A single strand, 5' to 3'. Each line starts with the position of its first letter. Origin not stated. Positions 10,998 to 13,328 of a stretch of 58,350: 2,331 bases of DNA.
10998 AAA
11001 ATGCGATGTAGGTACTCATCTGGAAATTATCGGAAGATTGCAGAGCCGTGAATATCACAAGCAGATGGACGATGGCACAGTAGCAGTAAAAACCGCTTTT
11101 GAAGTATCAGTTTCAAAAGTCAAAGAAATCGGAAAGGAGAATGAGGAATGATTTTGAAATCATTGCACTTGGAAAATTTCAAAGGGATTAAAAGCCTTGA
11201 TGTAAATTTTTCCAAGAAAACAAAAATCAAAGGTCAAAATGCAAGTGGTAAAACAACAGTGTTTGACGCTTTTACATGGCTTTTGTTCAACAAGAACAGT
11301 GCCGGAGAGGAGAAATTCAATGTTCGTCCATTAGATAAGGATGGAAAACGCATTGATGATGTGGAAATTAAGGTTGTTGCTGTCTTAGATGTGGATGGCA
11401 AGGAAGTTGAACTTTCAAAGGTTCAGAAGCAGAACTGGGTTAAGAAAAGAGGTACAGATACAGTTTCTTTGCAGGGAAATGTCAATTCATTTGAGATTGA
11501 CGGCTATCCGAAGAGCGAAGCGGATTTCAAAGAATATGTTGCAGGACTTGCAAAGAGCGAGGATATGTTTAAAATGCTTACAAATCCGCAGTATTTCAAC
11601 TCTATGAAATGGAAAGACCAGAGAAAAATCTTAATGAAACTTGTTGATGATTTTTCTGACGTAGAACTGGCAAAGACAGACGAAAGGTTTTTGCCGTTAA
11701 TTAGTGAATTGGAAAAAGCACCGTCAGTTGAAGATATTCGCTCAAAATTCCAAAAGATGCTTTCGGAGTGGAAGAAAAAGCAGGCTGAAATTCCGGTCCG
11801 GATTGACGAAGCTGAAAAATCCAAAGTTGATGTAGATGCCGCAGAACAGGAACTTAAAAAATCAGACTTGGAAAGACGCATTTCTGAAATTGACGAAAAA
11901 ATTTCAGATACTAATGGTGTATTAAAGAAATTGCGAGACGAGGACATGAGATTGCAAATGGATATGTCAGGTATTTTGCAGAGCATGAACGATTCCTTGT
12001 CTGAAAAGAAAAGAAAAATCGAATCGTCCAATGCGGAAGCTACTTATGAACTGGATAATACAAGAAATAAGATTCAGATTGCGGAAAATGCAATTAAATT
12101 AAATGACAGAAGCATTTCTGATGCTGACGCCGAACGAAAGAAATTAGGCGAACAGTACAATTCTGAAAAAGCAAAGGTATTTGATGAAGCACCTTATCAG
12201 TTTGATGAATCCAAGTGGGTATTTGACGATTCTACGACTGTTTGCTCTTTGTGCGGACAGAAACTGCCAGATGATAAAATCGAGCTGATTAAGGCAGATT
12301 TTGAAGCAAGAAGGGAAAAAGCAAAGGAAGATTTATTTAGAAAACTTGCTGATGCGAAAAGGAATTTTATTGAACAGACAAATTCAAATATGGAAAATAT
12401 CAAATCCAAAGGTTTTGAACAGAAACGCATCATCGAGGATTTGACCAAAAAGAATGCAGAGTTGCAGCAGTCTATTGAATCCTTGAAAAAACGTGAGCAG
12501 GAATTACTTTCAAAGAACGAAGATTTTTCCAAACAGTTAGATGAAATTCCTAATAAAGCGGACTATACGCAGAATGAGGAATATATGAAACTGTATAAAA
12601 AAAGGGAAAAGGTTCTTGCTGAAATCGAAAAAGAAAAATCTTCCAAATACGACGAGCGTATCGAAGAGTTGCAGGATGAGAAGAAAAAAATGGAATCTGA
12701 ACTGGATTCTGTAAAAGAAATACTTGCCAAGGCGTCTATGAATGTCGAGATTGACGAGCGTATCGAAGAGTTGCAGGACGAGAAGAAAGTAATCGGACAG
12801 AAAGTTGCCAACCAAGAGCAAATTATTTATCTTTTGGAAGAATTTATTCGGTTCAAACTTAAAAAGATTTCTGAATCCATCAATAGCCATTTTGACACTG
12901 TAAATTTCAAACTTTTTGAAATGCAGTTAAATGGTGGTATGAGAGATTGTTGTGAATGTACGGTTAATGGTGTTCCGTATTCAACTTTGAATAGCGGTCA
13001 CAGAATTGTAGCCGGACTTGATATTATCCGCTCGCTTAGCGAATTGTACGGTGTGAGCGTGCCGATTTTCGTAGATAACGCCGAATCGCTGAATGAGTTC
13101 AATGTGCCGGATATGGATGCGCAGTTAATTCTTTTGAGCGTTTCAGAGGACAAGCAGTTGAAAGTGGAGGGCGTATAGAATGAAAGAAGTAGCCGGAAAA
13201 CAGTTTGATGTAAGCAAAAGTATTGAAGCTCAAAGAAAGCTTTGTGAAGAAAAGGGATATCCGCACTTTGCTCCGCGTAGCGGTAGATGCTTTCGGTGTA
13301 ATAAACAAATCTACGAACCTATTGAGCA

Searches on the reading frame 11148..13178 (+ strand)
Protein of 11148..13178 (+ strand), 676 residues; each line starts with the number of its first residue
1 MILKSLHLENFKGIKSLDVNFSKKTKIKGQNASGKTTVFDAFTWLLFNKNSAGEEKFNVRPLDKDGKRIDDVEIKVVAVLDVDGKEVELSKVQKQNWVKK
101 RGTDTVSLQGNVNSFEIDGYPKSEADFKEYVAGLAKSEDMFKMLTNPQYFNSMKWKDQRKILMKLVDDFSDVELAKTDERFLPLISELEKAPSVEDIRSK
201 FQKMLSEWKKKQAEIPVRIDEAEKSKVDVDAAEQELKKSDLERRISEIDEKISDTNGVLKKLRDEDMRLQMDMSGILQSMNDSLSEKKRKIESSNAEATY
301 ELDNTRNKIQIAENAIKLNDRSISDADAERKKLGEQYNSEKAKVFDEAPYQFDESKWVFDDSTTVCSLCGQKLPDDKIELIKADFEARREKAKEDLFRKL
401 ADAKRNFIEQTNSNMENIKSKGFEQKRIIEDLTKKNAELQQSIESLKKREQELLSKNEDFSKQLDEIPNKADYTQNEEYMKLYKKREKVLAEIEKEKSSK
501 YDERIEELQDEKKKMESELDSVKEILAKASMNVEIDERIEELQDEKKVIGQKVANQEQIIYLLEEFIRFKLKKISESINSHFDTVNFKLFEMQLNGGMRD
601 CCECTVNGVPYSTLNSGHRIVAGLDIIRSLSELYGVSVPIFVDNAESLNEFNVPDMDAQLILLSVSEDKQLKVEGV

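Call 16: search_protein_families(library=phrogs, proteins=[window:11148-13178:+], max_evalue=0.00001)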
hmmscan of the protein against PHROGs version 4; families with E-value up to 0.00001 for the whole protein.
window:11148-13178:+ (676 aa): 7 families
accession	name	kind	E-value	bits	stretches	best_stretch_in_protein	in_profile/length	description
phrog_77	-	DNA, RNA and nucleotide metabolism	1e-70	240.4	1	1-672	296-936/967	SbcC-like subunit of palindrome specific endonuclease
phrog_10445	-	unknown function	2.4e-56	192.2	1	1-298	3-279/296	-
phrog_21084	-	other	4.3e-51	175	1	264-674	8-394/396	recombinase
phrog_20188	-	DNA, RNA and nucleotide metabolism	3.7e-45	155.4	1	392-675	2-278/279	endonuclease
phrog_1499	-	unknown function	8.2e-28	98.8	2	2-456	4-328/427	-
phrog_25363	-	unknown function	4e-18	66.4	1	3-69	7-75/77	-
phrog_4747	-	unknown function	5.5e-10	39.9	1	1-271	1-271/610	-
